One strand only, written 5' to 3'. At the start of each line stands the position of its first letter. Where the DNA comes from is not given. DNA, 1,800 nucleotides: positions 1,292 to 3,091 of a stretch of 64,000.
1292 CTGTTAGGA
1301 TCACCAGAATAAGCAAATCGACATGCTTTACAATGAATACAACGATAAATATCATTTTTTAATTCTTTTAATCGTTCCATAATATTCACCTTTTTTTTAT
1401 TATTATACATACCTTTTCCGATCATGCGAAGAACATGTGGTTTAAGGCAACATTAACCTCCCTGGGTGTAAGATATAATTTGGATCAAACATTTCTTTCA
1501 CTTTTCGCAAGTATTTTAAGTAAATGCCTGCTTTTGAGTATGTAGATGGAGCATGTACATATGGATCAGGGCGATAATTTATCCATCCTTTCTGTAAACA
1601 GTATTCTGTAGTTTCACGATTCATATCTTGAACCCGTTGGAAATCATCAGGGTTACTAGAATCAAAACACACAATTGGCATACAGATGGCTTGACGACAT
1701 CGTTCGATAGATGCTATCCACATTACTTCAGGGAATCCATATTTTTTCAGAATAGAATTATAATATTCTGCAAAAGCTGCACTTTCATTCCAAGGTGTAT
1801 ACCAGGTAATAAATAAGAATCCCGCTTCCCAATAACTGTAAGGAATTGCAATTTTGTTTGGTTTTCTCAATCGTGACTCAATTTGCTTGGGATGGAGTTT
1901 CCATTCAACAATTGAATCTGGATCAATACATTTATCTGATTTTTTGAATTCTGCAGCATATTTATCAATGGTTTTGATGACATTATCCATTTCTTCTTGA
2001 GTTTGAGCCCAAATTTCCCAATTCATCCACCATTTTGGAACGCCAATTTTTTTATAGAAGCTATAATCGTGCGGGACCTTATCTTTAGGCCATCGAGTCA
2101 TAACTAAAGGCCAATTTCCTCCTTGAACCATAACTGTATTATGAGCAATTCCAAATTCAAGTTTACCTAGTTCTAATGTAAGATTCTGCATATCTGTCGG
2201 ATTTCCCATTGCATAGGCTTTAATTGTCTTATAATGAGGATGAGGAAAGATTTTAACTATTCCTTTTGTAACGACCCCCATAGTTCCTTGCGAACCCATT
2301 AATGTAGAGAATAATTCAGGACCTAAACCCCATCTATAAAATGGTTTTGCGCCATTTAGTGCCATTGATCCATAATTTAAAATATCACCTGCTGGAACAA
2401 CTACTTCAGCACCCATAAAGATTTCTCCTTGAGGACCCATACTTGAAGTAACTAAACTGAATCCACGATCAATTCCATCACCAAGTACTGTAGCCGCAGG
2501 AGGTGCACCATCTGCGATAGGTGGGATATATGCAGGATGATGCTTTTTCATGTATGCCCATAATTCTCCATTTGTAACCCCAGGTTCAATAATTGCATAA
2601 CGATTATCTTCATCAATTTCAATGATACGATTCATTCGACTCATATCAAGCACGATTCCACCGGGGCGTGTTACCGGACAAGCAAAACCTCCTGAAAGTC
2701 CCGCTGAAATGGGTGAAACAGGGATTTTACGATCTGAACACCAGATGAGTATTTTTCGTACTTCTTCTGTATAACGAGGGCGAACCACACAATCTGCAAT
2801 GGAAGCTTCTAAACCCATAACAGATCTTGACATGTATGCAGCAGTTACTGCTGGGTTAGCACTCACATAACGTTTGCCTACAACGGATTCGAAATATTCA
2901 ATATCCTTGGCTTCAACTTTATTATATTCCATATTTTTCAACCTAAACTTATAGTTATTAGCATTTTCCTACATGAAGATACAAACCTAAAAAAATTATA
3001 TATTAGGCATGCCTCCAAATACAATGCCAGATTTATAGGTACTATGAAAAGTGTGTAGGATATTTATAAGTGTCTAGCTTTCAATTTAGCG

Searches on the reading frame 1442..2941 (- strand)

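Call 71: search_protein_families(library=pfam, proteins=[window:1442-2941:-], max_evalue=0.001)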
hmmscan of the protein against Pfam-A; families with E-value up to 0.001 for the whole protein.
window:1442-2941:- (499 aa): 1 family
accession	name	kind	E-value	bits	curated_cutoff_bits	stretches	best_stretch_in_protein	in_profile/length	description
PF01565.28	FAD_binding_4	-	3e-22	79.3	26.4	1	50-189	2-137/139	FAD binding domain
